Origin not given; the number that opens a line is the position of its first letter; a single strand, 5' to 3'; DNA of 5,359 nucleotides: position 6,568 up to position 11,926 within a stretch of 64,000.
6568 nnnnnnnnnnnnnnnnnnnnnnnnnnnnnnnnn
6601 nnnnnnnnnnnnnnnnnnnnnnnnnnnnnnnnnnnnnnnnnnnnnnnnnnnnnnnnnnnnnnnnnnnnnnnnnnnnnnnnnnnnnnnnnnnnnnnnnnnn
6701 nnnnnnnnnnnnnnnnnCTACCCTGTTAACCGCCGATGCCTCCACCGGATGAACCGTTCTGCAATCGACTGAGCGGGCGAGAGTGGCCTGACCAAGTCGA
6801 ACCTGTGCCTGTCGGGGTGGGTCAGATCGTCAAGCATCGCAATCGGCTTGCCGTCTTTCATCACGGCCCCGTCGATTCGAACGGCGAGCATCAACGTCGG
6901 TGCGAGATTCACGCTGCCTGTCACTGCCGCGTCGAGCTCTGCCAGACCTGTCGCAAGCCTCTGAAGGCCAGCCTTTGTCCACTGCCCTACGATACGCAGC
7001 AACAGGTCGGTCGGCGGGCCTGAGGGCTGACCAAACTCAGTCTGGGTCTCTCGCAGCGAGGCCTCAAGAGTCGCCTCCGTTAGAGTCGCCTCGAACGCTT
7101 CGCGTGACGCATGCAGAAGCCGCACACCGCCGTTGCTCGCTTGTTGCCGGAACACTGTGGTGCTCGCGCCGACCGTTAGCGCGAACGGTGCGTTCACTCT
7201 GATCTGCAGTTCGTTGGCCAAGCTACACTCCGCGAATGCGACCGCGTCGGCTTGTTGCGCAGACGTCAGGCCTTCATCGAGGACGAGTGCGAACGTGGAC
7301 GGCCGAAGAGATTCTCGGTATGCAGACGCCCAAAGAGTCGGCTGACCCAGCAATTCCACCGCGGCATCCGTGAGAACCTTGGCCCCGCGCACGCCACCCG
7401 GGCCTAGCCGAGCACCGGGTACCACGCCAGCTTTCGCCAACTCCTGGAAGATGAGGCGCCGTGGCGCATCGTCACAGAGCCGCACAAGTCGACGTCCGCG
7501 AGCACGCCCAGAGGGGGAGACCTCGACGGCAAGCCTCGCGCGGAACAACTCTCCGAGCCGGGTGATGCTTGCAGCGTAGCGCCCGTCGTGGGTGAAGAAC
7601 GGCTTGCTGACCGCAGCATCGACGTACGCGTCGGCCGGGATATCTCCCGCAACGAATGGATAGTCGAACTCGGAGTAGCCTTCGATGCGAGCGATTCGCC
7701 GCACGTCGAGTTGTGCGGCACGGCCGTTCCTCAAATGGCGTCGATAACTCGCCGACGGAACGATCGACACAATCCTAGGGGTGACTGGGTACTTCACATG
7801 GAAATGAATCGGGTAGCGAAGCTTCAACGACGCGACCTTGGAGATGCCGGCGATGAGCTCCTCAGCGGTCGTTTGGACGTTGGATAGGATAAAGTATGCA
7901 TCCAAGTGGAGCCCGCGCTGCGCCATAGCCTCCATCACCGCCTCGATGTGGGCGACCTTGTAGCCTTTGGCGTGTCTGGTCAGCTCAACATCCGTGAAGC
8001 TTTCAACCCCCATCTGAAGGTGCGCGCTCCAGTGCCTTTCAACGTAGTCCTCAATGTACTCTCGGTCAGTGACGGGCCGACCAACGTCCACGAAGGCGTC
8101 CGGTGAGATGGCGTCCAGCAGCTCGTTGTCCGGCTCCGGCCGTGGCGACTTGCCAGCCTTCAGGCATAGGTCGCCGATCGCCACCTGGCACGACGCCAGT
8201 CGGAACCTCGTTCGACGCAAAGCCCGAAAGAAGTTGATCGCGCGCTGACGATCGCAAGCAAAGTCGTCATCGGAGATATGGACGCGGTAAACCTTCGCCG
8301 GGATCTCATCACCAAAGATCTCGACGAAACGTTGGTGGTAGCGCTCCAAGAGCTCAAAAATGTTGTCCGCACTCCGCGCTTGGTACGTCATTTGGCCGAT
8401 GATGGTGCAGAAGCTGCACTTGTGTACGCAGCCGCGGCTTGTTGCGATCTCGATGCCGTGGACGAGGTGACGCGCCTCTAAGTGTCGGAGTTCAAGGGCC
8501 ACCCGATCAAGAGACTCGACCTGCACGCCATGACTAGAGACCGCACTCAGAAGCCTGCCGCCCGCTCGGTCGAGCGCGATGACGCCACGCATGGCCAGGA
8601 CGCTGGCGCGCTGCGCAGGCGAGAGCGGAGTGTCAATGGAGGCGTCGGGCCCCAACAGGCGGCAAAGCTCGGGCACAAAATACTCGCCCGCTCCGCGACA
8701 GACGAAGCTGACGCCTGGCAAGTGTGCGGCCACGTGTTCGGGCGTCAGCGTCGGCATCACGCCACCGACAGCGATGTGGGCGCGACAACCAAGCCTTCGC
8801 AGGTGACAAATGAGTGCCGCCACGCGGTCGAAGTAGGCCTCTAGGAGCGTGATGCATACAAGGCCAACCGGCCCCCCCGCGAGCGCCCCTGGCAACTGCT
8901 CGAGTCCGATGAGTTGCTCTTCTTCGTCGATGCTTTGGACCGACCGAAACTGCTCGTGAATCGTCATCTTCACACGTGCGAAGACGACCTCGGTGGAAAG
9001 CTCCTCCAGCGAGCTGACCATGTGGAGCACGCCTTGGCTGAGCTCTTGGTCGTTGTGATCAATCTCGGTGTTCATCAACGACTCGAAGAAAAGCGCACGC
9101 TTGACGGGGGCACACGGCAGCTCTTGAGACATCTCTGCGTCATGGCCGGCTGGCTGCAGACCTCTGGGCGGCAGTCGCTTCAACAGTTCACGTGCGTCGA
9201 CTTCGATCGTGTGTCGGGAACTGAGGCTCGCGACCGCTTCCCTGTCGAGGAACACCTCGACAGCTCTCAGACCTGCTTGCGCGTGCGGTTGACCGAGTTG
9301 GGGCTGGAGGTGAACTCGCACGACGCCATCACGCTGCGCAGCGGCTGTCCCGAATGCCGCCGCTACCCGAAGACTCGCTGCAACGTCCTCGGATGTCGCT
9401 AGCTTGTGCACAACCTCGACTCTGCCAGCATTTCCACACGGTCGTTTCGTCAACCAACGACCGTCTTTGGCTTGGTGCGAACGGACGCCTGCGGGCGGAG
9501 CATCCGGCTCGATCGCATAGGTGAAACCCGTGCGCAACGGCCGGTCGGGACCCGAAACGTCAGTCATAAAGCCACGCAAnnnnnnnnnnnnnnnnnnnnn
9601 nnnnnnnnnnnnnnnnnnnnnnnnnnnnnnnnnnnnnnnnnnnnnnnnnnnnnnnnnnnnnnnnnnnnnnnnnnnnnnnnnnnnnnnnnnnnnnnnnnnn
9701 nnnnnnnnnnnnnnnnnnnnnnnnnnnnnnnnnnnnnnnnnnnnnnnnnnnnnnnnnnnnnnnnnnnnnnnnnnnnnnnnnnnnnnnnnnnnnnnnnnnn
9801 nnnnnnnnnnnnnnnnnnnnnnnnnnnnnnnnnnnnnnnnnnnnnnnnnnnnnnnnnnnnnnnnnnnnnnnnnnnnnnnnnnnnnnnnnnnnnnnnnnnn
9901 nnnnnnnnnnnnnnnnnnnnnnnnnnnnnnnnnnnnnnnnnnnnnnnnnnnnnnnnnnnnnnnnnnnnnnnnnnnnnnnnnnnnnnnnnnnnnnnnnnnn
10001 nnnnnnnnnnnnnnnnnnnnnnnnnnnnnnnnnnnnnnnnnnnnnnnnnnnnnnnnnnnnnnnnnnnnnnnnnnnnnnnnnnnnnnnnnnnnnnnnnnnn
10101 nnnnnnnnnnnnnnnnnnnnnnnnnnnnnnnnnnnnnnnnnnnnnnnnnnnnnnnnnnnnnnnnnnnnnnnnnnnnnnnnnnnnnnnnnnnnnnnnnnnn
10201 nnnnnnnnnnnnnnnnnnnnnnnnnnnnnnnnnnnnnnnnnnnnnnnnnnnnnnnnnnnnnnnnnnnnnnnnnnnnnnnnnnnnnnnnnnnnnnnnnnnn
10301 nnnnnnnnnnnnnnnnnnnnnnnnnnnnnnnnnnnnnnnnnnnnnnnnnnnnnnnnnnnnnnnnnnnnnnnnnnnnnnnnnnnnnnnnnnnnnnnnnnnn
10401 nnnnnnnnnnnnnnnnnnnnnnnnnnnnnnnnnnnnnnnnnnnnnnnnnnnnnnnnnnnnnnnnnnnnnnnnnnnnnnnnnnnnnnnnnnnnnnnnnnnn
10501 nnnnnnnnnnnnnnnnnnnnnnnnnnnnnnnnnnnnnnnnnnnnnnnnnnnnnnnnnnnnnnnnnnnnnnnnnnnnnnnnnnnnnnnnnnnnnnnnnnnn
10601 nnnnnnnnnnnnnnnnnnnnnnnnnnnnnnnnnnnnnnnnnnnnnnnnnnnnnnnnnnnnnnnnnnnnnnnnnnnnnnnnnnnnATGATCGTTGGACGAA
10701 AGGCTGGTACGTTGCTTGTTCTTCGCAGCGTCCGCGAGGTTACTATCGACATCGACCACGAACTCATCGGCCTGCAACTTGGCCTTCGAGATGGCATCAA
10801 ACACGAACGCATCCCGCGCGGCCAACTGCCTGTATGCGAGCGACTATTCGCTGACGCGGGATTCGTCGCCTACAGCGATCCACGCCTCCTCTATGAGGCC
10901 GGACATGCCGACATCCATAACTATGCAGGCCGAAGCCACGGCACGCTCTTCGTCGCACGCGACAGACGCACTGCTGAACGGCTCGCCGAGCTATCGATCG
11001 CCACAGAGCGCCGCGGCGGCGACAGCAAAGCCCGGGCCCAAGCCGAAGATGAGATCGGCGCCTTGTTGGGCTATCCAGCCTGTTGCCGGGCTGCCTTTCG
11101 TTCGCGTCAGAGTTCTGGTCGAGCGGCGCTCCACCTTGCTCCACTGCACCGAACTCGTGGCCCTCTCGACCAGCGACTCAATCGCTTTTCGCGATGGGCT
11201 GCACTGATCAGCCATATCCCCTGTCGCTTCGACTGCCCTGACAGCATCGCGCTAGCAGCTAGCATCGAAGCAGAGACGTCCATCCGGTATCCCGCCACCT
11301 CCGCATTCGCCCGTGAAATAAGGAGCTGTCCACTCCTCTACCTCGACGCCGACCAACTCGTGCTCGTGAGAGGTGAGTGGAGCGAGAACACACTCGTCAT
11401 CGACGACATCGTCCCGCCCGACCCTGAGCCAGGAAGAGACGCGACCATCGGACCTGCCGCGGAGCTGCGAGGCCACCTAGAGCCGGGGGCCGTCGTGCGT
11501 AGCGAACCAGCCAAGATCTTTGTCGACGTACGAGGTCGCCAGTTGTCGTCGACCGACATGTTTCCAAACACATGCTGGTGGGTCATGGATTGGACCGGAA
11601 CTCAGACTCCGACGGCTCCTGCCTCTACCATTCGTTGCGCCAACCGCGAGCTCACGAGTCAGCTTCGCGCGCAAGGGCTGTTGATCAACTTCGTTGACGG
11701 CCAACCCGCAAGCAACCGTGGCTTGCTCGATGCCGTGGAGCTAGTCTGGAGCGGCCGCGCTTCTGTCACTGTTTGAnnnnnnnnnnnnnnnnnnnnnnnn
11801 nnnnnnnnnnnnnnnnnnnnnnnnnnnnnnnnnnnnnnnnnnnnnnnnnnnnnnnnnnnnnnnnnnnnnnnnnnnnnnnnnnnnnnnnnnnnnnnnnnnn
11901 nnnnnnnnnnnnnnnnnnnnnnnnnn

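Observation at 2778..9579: Four-gene operon: B12-rSAM (953 aa), Zn-ribbon rSAM, DegT aminotransferase, twitch rSAM, with the last three genes chained by 4-nt overlaps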

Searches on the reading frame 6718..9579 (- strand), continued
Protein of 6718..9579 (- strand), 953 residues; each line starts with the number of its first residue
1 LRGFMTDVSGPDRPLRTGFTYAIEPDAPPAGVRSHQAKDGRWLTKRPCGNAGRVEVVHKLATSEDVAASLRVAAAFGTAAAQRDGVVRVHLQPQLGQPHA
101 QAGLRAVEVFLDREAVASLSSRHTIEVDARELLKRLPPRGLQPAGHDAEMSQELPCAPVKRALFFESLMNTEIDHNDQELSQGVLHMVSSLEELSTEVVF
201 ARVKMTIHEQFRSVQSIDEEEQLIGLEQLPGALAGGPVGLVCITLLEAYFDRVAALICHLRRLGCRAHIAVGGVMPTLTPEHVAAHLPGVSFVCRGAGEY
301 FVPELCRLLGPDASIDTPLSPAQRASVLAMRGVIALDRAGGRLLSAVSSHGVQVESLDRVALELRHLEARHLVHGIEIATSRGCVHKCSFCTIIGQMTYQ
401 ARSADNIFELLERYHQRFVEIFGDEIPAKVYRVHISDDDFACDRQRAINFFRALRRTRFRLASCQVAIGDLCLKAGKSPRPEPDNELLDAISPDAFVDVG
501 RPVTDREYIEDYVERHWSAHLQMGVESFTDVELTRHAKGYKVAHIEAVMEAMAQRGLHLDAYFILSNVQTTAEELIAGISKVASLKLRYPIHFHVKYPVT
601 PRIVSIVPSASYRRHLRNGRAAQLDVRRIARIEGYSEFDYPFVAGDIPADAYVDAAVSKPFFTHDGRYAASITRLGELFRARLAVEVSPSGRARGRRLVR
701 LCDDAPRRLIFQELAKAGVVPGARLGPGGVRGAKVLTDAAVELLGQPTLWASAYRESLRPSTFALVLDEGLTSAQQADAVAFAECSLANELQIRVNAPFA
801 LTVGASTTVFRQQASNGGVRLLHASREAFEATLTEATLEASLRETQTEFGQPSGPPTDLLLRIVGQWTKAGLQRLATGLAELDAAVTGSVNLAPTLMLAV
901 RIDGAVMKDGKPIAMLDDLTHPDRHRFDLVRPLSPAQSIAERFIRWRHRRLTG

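Call 58: fold_search(model_id=the predicted structure, library=pdb)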
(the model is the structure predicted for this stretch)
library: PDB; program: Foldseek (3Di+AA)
matches with E <= 10: 646; with E <= 0.001: 22
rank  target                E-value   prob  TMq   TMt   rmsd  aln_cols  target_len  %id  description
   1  5ul3                  9.8e-14  1.00  0.36  0.46  12.5       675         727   13  Structure of Cobalamin-dependent S-adenosylmethionine radical enzyme OxsB with aqua-cobalamin bound (released 2017-04-19)
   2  5ul4                  1.7e-13  1.00  0.35  0.45  12.5       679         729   13  Structure of Cobalamin-dependent S-adenosylmethionine radical enzyme OxsB with aqua-cobalamin and S-adenosylmethionine b (released 2017-04-19)
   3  6wte_A                3.3e-12  1.00  0.33  0.52  12.4       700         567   13  Structure of radical S-adenosylmethionine methyltransferase, TsrM, from Kitasatospora setae with cobalamin and [4Fe-4S (released 2020-12-23)
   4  5ul2                  6.2e-12  1.00  0.36  0.46  12.6       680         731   13  Structure of Apo, SeMet-labeled Cobalamin-dependent S-adenosylmethionine radical enzyme OxsB (released 2017-04-19)
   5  6wte_B                6.5e-12  1.00  0.32  0.53  13.1       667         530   14  Structure of radical S-adenosylmethionine methyltransferase, TsrM, from Kitasatospora setae with cobalamin and [4Fe-4S (released 2020-12-23)
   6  6fd2_B                2.4e-11  1.00  0.33  0.65   8.4       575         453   12  Radical SAM 1,2-diol dehydratase AprD4 in complex with its substrate paromamine (released 2018-01-17)
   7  6fd2_A                3.2e-11  1.00  0.33  0.64   9.2       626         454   12  Radical SAM 1,2-diol dehydratase AprD4 in complex with its substrate paromamine (released 2018-01-17)
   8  9n1d                  3.9e-11  1.00  0.33  0.47  11.3       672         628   11  Crystal structure of CysS from Corallococcus sp. CA054B with 5'-deoxyadenosine and methionine bound (released 2026-01-28)
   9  9n1b                  5.4e-11  1.00  0.33  0.47  13.1       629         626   13  Crystal structure of CysS from Corallococcus sp. CA054B with 5'-deoxyadenosine, methionine, and pantetheinylated 3-metho (released 2026-01-28)
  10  6wtf_B                8.3e-11  1.00  0.33  0.55   7.8       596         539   14  Structure of radical S-adenosylmethionine methyltransferase, TsrM, from Kitasatospora setae with tryptophan substrate  (released 2020-12-23)
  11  7kdy_A                1.1e-10  1.00  0.33  0.45  12.8       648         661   13  Crystal structure of Streptomyces tokunonesis TokK with hydroxycobalamin, 5'-deoxyadenosine, methionine, and (2R)-pant (released 2022-01-12)
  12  6wtf_A                1.3e-10  1.00  0.30  0.50   6.9       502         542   15  Structure of radical S-adenosylmethionine methyltransferase, TsrM, from Kitasatospora setae with tryptophan substrate  (released 2020-12-23)
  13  9n1c                  2.7e-10  1.00  0.30  0.43  13.4       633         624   12  Crystal structure of CysS from Corallococcus sp. CA054B with 5'-deoxyadenosine, methionine, and pantetheinylated 3-ethox (released 2026-01-28)
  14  7kdy_B                3.5e-10  1.00  0.33  0.46  13.0       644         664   14  Crystal structure of Streptomyces tokunonesis TokK with hydroxycobalamin, 5'-deoxyadenosine, methionine, and (2R)-pant (released 2022-01-12)
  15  7kdx_B                5.9e-10  1.00  0.35  0.48  12.0       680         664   14  Crystal structure of Streptomyces tokunonesis TokK with hydroxycobalamin, 5'-deoxyadenosine, and methionine (released 2022-01-12)
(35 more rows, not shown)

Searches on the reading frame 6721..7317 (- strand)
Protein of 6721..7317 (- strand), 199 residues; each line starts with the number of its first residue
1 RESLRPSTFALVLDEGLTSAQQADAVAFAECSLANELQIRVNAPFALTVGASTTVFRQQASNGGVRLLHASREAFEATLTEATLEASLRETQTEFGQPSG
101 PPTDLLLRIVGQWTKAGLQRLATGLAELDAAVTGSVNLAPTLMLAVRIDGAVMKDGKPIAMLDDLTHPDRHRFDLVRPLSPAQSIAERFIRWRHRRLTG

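Call 63: search_protein_families(library=ncbifam, proteins=[window:6721-7317:-], max_evalue=0.1)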
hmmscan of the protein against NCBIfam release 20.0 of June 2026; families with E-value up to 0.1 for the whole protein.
seq(199 aa): 0 families

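Call 64: search_protein_families(library=pfam, proteins=[window:6721-7317:-], max_evalue=0.1)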
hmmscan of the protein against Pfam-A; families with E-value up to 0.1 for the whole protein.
seq(199 aa): 1 family
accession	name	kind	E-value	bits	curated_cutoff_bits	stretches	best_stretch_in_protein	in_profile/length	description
PF11209.13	LmeA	-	0.026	15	27.3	1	57-149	78-160/217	LmeA-like phospholipid-binding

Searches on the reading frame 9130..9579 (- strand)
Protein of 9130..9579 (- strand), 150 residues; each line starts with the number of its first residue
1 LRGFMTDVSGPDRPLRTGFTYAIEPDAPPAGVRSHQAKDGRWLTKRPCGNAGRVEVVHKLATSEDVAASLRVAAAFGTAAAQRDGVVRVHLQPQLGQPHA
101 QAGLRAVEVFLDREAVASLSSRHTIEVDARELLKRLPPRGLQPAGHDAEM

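Call 63: search_protein_families(library=ncbifam, proteins=[window:9130-9579:-], max_evalue=0.1)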
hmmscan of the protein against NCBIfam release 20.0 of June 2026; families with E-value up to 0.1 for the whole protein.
window:9130-9579:- (150 aa): 0 families

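Call 64: search_protein_families(library=pfam, proteins=[window:9130-9579:-], max_evalue=0.1)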
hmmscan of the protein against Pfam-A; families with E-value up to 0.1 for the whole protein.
window:9130-9579:- (150 aa): 0 families

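Call 77: predict_structure(alignment_id=A5)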
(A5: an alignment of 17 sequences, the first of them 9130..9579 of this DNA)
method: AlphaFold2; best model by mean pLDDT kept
length: 150 residues; sequences in the alignment: 17
mean_pLDDT: 83.9   pTM: 0.64
mean pLDDT of the five models: 83.9, 83.2, 82.7, 82.7, 82.6
residues with pLDDT >= 90: 73; 70-90: 48; 50-70: 24; < 50: 5
segments of 3 or more residues with pLDDT < 50: 9-11
pLDDT, mean of each block of 10 residues (from residue 1): 56 60 86 92 82 87 88 92 91 93 94 93 92 89 61
secondary structure, 60 per line:
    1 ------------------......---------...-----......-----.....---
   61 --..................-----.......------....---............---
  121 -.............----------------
elements in order: E19-24 E34-36 E42-47 E53-57 H63-80 E86-92 E99-102 E106-112 H113-117 H122-134

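Call 79: fold_search(model_id=the predicted structure, library=pdb)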
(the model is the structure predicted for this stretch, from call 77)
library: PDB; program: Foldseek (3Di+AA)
matches with E <= 10: 271; with E <= 0.001: 0
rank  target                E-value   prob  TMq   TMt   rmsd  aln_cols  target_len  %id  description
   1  7xyo_A                2.7e-02  0.44  0.23  0.09  15.8       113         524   19  Crystal Structure of a M61 aminopeptidase family member from Myxococcus fulvus (released 2023-06-07)
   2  4hg6_B                1.3e-01  0.21  0.25  0.08  12.8       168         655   12  Structure of a cellulose synthase - cellulose translocation intermediate (released 2012-12-19)
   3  7xyo_B                2.3e-01  0.15  0.23  0.09  15.7       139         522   16  Crystal Structure of a M61 aminopeptidase family member from Myxococcus fulvus (released 2023-06-07)
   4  3edh                  2.7e-01  0.57  0.33  0.27   5.0        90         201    7  Crystal structure of bone morphogenetic protein 1 protease domain in complex with partially bound DMSO (released 2008-09-16)
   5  1ast                  3.3e-01  0.54  0.31  0.25   5.3        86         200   12  STRUCTURE OF ASTACIN AND IMPLICATIONS FOR ACTIVATION OF ASTACINS AND ZINC-LIGATION OF COLLAGENASES (released 1994-07-31)
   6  1pwu_B                3.7e-01  0.44  0.32  0.09   5.9       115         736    9  Crystal Structure of Anthrax Lethal Factor complexed with (3-(N-hydroxycarboxamido)-2-isobutylpropanoyl-Trp-methylamid (released 2004-02-03)
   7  1pww_B                4.5e-01  0.20  0.28  0.08   6.7       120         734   10  Crystal structure of Anthrax Lethal Factor active site mutant protein complexed with an optimised peptide substrate in (released 2004-01-27)
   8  1pwq_A                4.7e-01  0.28  0.30  0.09   6.4       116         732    9  Crystal structure of Anthrax Lethal Factor complexed with Thioacetyl-Tyr-Pro-Met-Amide, a metal-chelating peptidyl sma (released 2004-01-13)
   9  6saz_A                5.7e-01  0.38  0.30  0.24   5.3        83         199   12  Cleaved human fetuin-b in complex with crayfish astacin (released 2019-10-23)
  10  1uqt_B                5.7e-01  0.18  0.19  0.07   8.3        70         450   11  Trehalose-6-phosphate from E. coli bound with UDP-2-fluoro glucose. (released 2003-12-12)
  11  3chp                  5.7e-01  0.11  0.23  0.08  13.6       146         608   14  Crystal structure of leukotriene a4 hydrolase in complex with (3S)-3-amino-4-oxo-4-[(4-phenylmethoxyphenyl)amino]butanoi (released 2008-04-22)
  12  1pwp_B                6.1e-01  0.20  0.29  0.08   6.5       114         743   10  Crystal Structure of the Anthrax Lethal Factor complexed with Small Molecule Inhibitor NSC 12155 (released 2004-01-13)
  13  1uqu_B                6.5e-01  0.30  0.22  0.08   7.2        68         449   10  Trehalose-6-phosphate from E. coli bound with UDP-glucose. (released 2003-11-13)
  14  1j7n_B                6.5e-01  0.20  0.29  0.08   6.8       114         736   10  Anthrax Toxin Lethal factor (released 2001-11-07)
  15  1pwu_A                6.5e-01  0.12  0.24  0.07   7.2       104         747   10  Crystal Structure of Anthrax Lethal Factor complexed with (3-(N-hydroxycarboxamido)-2-isobutylpropanoyl-Trp-methylamid (released 2004-02-03)
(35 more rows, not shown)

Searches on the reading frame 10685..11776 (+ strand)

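Call 4: search_protein_families(library=pfam, proteins=[window:10685-11776:+], max_evalue=0.01)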
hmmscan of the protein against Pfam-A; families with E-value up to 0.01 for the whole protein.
window:10685-11776:+ (363 aa): 1 family
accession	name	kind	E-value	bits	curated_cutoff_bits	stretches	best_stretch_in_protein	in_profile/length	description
PF04467.17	DUF483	-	0.0015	19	25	1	117-189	31-99/122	Protein of unknown function (DUF483)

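Call 5: search_protein_families(library=ncbifam, proteins=[window:10685-11776:+], max_evalue=0.01)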
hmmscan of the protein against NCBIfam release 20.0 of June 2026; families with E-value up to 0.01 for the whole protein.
window:10685-11776:+ (363 aa): 0 families

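Call 75: search_protein_families(library=ncbifam, proteins=[window:10685-11776:+], max_evalue=0.001)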
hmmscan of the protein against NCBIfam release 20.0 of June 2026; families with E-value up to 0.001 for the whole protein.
window:10685-11776:+ (363 aa): 0 families
